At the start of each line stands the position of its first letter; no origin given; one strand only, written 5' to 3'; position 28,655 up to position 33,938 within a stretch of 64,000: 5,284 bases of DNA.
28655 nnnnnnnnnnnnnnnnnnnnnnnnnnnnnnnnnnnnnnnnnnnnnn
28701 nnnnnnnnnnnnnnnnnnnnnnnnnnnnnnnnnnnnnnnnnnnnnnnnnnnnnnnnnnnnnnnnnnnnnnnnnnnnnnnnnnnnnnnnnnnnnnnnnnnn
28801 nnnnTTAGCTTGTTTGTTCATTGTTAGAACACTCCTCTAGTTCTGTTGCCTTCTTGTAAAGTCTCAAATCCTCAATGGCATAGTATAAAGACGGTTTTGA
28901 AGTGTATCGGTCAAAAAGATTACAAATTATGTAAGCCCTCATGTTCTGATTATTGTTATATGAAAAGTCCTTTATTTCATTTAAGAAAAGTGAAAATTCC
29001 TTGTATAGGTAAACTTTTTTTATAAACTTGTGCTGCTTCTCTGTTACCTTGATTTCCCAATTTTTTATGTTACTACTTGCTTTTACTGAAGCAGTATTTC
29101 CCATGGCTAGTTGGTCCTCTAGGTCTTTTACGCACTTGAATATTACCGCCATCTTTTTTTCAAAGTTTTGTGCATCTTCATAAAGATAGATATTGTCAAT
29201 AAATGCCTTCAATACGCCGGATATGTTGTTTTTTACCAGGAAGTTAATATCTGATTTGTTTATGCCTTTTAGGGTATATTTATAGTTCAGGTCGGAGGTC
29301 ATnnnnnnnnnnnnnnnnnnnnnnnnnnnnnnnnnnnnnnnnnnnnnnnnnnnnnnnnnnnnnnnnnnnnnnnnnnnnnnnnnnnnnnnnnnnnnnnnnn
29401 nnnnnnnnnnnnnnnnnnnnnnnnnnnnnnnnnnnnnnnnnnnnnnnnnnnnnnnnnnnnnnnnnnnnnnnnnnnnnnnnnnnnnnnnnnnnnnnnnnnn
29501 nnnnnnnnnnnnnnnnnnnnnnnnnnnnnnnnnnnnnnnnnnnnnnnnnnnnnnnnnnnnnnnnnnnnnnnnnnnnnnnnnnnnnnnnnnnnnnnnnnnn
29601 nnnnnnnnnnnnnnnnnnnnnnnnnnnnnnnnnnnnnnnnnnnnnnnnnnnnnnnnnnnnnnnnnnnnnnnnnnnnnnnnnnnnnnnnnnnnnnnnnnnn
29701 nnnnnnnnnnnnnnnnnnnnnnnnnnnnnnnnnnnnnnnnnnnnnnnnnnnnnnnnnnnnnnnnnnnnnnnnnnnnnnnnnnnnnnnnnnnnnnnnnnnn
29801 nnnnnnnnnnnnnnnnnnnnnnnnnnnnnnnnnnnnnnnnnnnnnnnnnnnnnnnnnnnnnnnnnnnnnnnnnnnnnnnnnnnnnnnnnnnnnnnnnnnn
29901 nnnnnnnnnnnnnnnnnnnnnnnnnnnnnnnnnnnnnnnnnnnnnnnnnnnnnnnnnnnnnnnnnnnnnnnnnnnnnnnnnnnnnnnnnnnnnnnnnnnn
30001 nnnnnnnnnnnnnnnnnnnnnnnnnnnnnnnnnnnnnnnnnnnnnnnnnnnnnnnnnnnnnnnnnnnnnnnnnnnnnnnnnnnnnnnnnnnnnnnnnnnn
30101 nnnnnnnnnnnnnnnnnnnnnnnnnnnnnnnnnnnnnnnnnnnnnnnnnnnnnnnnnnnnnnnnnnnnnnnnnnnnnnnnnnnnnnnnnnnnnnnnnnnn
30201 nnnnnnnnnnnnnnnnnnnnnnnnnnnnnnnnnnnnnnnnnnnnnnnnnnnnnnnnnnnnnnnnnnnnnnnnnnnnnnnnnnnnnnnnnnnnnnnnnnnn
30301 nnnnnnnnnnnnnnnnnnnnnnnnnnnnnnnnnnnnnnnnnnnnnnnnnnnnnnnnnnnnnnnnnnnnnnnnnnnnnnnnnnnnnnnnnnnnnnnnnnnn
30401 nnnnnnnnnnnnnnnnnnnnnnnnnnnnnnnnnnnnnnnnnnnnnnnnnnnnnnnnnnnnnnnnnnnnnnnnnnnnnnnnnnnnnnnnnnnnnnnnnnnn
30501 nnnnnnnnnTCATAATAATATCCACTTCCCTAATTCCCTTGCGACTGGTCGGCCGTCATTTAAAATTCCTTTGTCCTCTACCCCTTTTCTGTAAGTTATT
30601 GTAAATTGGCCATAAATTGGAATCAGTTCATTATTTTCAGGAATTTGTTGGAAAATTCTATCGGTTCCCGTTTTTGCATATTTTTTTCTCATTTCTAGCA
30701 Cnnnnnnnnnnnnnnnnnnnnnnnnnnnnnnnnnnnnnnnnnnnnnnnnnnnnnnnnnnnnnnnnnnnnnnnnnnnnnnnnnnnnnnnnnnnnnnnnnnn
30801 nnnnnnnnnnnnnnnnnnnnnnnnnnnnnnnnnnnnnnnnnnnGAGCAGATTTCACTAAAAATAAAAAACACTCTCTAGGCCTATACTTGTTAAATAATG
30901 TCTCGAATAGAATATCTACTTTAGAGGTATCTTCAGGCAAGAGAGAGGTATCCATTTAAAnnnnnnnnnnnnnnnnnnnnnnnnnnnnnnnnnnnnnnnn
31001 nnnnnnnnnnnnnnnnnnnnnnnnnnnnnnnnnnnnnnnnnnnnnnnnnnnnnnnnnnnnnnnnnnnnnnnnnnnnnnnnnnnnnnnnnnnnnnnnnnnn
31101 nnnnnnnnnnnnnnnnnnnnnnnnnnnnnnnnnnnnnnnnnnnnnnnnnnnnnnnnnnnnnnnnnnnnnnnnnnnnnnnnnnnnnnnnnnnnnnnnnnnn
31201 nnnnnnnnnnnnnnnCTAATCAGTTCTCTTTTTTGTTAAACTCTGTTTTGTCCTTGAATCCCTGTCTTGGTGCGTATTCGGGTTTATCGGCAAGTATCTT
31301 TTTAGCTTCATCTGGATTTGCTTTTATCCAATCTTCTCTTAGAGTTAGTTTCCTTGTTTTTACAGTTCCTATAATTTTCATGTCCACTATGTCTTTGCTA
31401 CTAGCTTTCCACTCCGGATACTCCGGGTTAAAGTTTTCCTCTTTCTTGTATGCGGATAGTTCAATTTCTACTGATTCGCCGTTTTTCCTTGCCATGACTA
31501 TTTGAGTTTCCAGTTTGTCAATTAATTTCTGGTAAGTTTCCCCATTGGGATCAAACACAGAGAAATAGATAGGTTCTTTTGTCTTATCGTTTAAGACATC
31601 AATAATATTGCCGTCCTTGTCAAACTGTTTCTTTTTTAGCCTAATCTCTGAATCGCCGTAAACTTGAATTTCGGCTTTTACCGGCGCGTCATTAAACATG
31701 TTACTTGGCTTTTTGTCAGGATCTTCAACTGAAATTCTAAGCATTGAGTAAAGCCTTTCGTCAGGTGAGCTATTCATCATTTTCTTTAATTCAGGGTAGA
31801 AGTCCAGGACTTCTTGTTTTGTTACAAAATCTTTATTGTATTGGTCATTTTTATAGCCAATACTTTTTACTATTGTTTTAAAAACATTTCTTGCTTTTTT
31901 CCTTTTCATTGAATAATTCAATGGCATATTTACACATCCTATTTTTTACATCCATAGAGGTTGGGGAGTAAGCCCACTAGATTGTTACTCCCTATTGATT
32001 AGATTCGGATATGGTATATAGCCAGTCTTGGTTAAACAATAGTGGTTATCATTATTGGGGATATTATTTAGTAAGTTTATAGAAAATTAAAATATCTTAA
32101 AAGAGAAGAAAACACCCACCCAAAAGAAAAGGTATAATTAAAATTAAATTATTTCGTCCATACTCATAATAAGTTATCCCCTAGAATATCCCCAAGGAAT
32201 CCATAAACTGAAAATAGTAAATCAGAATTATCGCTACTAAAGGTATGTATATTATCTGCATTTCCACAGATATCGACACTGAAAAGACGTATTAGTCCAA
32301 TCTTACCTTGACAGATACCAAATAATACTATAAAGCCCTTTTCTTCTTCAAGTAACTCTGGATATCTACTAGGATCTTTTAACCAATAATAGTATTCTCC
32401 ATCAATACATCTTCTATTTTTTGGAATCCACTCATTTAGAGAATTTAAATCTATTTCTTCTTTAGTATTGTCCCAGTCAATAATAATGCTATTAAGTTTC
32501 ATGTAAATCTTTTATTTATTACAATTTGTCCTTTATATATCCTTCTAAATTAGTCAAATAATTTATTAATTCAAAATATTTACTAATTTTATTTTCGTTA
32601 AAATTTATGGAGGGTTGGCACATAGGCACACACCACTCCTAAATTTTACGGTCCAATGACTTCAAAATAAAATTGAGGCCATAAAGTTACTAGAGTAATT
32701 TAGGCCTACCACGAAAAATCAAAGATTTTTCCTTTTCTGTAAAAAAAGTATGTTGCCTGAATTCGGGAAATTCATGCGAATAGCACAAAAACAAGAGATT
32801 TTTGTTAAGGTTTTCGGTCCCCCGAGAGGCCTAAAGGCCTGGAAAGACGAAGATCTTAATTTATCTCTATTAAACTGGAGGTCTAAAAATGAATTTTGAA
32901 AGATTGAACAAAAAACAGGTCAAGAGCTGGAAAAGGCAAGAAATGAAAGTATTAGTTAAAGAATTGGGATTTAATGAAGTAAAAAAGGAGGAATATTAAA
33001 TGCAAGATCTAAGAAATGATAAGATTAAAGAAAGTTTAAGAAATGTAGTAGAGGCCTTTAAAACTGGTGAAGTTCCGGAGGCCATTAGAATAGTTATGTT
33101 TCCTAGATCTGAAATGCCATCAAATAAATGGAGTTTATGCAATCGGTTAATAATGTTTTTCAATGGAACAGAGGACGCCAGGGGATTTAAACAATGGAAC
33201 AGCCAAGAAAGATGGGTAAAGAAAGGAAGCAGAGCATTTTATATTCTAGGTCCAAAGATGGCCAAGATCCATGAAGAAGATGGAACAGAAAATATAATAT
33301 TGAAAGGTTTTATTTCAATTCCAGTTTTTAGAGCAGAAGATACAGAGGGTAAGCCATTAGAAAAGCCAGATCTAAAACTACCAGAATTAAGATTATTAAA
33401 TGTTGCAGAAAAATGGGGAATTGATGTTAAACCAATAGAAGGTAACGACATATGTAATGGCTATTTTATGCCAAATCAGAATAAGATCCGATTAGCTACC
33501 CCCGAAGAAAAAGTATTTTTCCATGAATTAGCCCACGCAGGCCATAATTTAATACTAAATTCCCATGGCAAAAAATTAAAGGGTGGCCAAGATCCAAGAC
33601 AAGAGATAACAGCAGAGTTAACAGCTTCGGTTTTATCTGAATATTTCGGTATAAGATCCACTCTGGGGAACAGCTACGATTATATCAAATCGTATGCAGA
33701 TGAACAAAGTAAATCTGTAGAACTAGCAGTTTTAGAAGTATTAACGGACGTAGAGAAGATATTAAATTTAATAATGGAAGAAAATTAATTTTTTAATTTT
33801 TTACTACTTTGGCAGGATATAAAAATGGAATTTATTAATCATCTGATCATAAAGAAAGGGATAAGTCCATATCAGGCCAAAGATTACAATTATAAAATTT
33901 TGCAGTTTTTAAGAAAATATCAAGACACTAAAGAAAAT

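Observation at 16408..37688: Integrated virus-like element of about 21 kb at the 3' end of tRNA-Arg(UCG), with no recognisable capsid, packaging or replication genes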

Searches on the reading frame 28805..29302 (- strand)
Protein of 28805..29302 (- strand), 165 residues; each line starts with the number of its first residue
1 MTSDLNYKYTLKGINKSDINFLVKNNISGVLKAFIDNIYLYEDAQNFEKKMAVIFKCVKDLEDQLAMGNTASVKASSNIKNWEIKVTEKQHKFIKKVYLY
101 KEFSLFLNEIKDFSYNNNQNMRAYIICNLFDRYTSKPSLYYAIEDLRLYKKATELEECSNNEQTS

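Call 8: search_protein_families(library=pfam, max_evalue=0.1, proteins=[window:28805-29302:-])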
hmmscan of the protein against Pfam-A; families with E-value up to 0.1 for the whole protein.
window:28805-29302:- (165 aa): 0 families

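Call 10: search_protein_families(library=phrogs, max_evalue=0.01, proteins=[window:28805-29302:-])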
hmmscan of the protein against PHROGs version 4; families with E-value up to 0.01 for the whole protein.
window:28805-29302:- (165 aa): 0 families

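Call 107: search_protein_families(library=padloc, max_evalue=0.01, proteins=[window:28805-29302:-])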
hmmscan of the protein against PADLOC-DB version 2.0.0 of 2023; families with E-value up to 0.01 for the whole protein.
window:28805-29302:- (165 aa): 0 families

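Call 117: search_protein_families(library=ncbifam, max_evalue=0.05, proteins=[window:28805-29302:-])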
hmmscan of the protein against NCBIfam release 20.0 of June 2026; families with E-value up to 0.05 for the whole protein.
window:28805-29302:- (165 aa): 2 families
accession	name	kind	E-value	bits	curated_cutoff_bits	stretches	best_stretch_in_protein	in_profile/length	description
NF047392.1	TransRegTrmBHalo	equivalog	0.0013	17.8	500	1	14-65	224-275/349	HTH-type sugar sensing transcriptional regulator TrmB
NF002016.0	PRK00823.1-1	equivalog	0.04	14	133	0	56-107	8-58/113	4a-hydroxytetrahydrobiopterin dehydratase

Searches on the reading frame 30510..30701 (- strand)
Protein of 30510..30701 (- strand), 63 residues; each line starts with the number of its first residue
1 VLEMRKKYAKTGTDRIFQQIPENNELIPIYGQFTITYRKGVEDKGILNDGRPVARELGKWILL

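Call 41: search_protein_families(library=phrogs, max_evalue=0.05, proteins=[window:30510-30701:-])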
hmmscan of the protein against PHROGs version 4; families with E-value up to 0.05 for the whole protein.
window:30510-30701:- (63 aa): 1 family
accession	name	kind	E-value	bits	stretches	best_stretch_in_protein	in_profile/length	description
phrog_20422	-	unknown function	0.017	15.7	1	32-46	13-27/43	-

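Call 81: search_protein_families(library=pfam, max_evalue=0.1, proteins=[window:30510-30701:-])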
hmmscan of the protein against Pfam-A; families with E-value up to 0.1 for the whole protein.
window:30510-30701:- (63 aa): 0 families

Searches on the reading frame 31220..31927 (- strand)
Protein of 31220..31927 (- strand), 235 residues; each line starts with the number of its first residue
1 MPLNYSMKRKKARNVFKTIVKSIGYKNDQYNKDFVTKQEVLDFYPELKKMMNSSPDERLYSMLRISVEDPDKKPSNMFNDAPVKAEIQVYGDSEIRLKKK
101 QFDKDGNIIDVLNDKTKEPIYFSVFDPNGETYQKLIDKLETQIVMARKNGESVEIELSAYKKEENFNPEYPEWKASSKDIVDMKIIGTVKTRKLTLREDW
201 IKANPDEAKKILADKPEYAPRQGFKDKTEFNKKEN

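Call 8: search_protein_families(library=pfam, max_evalue=0.1, proteins=[window:31220-31927:-])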
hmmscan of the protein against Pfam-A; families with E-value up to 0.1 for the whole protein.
window:31220-31927:- (235 aa): 0 families

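Call 41: search_protein_families(library=phrogs, max_evalue=0.05, proteins=[window:31220-31927:-])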
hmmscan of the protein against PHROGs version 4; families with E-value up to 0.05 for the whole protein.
window:31220-31927:- (235 aa): 1 family
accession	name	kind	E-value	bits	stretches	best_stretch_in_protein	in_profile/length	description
phrog_26053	-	unknown function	0.019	16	0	200-214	9-23/49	-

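Call 107: search_protein_families(library=padloc, max_evalue=0.01, proteins=[window:31220-31927:-])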
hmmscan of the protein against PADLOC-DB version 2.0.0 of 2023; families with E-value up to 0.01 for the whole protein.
window:31220-31927:- (235 aa): 0 families

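Call 117: search_protein_families(library=ncbifam, max_evalue=0.05, proteins=[window:31220-31927:-])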
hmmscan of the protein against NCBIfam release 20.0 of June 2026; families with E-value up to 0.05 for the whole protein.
window:31220-31927:- (235 aa): 0 families

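Call 118: search_solved_structures(query=window:31220-31927:-, max_evalue=10)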
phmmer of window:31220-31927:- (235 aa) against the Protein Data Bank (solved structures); distinct sequences matched with E-value up to 10: 1.
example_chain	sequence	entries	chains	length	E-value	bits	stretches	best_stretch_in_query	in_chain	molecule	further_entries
2jd9_A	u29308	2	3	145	0.00075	22.5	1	73-178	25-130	YECBM32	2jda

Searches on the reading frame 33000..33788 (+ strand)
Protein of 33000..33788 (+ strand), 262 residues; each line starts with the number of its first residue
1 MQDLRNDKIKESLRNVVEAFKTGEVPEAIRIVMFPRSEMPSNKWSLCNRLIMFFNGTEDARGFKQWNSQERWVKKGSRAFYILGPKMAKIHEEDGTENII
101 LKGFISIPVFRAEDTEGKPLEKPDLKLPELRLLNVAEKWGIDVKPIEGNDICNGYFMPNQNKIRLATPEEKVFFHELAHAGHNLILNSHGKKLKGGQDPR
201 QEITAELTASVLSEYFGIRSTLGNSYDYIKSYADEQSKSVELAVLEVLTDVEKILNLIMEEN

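Call 8: search_protein_families(library=pfam, max_evalue=0.1, proteins=[window:33000-33788:+])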
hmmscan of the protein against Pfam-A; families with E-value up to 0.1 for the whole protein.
window:33000-33788:+ (262 aa): 2 families
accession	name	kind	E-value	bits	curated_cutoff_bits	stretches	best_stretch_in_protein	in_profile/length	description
PF18818.7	MPTase-PolyVal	-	0.00023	21.7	27.5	1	157-232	32-109/126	Zincin-like metallopeptidase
PF08401.16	ArdcN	-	0.00043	20.9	22.6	1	7-95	9-101/123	N-terminal domain of anti-restriction factor ArdC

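Call 41: search_protein_families(library=phrogs, max_evalue=0.05, proteins=[window:33000-33788:+])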
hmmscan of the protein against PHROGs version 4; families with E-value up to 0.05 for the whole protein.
window:33000-33788:+ (262 aa): 1 family
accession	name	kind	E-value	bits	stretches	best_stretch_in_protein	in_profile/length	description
phrog_7245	-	moron, auxiliary metabolic gene and host takeover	5.1e-14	53.2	1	62-260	77-303/324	anti-restriction protein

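Call 107: search_protein_families(library=padloc, max_evalue=0.01, proteins=[window:33000-33788:+])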
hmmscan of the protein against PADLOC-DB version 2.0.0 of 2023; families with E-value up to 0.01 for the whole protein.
window:33000-33788:+ (262 aa): 0 families
